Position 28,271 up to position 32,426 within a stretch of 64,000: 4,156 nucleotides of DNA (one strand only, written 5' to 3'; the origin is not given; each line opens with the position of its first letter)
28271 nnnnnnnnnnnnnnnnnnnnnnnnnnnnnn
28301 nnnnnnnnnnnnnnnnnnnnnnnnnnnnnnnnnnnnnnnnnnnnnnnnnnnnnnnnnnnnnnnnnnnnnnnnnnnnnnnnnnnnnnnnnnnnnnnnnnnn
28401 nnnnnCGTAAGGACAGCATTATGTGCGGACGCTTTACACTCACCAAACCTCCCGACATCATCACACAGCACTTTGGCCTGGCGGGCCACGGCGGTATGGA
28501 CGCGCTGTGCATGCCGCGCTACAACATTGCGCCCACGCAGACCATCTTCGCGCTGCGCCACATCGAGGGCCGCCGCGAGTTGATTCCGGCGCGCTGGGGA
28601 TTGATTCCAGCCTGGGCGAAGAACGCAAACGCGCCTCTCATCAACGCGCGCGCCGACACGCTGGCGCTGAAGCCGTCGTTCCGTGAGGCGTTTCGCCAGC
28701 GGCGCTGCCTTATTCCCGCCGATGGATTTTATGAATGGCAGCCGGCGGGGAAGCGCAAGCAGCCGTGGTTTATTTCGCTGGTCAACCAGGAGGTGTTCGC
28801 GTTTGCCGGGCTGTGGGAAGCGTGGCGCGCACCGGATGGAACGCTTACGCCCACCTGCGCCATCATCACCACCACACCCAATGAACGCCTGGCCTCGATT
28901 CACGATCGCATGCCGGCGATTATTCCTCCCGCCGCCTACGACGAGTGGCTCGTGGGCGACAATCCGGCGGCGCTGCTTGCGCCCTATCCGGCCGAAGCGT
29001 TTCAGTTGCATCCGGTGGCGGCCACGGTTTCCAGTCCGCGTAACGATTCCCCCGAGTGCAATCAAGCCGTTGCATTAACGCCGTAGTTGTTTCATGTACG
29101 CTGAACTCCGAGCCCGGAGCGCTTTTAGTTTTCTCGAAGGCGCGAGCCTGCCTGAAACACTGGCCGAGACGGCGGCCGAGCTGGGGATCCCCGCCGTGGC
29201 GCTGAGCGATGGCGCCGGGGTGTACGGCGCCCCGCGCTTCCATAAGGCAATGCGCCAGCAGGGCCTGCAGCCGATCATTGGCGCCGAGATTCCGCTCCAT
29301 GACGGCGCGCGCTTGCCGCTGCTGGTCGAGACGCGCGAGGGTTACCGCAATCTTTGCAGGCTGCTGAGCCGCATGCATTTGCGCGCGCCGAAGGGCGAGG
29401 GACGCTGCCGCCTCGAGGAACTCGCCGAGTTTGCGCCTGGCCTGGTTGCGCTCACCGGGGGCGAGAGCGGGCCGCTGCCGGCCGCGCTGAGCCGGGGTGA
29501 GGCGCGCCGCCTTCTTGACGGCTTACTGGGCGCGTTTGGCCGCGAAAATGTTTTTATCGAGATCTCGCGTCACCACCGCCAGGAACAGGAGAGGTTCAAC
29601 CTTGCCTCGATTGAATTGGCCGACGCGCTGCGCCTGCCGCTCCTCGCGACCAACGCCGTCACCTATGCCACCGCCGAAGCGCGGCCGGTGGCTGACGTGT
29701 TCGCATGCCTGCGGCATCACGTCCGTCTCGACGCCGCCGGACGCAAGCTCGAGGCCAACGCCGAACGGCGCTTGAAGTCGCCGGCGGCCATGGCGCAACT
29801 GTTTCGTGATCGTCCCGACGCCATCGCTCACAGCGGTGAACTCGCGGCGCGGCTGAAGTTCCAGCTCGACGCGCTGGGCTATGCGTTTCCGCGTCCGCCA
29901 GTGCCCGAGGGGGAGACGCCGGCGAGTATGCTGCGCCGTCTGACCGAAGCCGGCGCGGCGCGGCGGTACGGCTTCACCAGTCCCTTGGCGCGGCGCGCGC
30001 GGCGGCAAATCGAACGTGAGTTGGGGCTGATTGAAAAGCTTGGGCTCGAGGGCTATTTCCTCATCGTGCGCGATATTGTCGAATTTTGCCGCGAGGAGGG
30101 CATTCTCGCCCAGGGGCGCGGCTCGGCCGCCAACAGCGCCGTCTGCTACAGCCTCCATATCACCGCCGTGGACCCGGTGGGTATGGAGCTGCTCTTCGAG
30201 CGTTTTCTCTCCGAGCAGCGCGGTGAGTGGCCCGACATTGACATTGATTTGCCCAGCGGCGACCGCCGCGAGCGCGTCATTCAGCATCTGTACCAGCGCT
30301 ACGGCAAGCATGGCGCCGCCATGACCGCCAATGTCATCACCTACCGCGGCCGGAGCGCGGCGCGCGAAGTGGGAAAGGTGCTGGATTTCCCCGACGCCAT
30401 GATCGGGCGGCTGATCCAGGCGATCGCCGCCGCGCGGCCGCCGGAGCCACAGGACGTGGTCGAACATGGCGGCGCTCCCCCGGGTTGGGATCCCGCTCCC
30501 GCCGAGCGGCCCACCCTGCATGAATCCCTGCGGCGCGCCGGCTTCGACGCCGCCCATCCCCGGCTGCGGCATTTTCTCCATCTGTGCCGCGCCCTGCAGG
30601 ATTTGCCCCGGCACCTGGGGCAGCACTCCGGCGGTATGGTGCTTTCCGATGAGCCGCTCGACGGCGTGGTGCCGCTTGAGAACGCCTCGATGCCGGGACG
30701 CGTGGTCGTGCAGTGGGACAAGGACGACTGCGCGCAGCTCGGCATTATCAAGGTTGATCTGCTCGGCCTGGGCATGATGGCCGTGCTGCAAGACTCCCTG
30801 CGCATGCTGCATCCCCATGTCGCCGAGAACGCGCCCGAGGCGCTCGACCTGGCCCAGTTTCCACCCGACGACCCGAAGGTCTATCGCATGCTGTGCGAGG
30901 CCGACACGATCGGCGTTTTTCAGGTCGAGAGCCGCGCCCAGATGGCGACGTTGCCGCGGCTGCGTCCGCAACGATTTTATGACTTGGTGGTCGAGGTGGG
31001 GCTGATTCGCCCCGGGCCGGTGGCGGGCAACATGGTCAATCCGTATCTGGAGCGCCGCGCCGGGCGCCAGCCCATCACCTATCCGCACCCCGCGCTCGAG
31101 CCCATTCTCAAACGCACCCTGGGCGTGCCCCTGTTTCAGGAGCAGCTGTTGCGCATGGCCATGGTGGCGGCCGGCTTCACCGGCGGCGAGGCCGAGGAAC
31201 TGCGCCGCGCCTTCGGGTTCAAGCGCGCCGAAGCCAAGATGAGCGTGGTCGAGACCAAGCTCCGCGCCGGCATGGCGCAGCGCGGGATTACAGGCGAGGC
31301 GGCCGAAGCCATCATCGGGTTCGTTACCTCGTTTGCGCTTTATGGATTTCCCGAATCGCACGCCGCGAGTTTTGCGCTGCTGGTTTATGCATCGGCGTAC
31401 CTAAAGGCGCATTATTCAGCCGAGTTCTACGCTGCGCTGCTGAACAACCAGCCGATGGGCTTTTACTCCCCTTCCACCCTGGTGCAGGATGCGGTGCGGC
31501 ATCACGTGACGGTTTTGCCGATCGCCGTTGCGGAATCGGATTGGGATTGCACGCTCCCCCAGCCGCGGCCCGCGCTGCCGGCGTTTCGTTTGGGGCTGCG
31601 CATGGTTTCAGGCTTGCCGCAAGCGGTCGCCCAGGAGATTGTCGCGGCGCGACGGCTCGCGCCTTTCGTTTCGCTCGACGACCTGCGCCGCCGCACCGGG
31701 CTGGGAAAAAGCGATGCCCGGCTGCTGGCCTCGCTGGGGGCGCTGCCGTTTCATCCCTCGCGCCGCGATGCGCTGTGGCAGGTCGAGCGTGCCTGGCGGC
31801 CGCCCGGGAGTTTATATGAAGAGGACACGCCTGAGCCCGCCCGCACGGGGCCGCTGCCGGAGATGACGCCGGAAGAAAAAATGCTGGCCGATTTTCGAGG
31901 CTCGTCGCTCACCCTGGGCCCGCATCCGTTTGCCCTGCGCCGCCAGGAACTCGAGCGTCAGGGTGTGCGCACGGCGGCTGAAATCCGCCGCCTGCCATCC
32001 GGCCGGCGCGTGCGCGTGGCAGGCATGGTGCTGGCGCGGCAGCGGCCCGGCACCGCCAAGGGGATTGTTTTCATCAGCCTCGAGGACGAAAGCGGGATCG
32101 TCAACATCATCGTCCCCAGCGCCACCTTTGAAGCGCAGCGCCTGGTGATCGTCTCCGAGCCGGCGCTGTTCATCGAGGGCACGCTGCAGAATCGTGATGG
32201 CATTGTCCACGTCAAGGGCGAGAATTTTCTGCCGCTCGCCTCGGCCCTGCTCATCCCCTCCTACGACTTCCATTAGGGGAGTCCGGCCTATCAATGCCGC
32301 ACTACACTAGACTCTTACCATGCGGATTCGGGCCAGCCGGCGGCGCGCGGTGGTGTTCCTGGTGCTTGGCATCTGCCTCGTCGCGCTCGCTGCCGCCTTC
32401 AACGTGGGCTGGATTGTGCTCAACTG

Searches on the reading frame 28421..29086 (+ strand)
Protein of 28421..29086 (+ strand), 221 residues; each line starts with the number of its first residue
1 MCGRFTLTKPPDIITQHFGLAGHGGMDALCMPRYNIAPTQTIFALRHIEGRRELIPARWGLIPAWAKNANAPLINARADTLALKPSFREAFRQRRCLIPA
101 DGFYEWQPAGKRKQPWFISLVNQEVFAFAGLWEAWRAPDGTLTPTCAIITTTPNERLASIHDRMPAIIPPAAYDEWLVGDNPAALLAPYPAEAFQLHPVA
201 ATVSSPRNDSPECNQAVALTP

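Call 11: search_protein_families(library=pfam, proteins=[window:28421-29086:+], max_evalue=0.01)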
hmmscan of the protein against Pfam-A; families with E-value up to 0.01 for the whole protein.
window:28421-29086:+ (221 aa): 1 family
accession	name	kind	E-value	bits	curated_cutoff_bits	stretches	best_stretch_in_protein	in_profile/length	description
PF02586.19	SRAP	-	6.3e-70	235.5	27.1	1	1-205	1-213/214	SOS response associated peptidase (SRAP)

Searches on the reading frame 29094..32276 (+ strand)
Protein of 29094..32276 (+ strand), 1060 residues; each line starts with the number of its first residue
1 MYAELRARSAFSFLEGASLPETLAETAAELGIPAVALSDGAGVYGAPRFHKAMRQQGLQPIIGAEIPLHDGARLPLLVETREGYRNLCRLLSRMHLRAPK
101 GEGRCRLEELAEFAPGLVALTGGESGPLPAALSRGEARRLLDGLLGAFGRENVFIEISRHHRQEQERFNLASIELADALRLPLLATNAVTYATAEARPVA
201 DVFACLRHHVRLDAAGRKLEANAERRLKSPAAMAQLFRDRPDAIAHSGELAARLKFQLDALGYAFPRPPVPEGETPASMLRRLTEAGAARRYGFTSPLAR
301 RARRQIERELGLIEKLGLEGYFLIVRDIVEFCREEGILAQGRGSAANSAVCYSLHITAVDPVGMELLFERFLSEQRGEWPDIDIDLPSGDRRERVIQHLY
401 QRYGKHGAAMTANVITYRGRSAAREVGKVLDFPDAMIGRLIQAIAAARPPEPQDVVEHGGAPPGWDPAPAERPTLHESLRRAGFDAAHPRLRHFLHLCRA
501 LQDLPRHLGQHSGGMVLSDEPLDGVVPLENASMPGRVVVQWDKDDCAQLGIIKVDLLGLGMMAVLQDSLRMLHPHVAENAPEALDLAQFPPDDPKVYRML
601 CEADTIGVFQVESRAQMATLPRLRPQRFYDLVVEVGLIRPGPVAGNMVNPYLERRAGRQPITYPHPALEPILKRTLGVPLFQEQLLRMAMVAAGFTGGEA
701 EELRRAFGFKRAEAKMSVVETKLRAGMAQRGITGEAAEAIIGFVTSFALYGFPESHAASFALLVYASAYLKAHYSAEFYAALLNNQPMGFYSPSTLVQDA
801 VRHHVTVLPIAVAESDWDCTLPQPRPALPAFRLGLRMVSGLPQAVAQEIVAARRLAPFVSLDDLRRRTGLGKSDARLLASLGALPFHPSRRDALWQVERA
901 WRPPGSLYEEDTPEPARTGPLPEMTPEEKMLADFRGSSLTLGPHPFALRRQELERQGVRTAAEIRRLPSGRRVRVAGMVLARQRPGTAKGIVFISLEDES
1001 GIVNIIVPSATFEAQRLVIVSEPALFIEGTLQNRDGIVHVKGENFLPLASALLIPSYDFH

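Call 11: search_protein_families(library=pfam, proteins=[window:29094-32276:+], max_evalue=0.01)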
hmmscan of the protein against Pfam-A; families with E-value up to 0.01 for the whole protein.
window:29094-32276:+ (1060 aa): 6 families
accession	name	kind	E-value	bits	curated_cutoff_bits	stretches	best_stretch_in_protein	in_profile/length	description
PF07733.18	DNA_pol3_alpha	-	1.9e-73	247.7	23.9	1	279-558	2-260/260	Bacterial DNA polymerase III alpha NTPase domain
PF17657.6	DNA_pol3_finger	-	3.1e-51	173.4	22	1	569-730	5-165/166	Bacterial DNA polymerase III alpha subunit finger domain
PF02811.25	PHP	-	8.5e-30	104.7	26.4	1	5-160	2-164/164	PHP domain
PF14579.12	HHH_6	-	1.5e-14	54.4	25.6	1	805-891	2-87/90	Helix-hairpin-helix motif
PF01336.31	tRNA_anti-codon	-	3.5e-08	33.7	27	1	973-1045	1-72/75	OB-fold nucleic acid binding domain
PF12836.13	HHH_3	-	2.5e-05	24.7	27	1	835-874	16-56/65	Helix-hairpin-helix motif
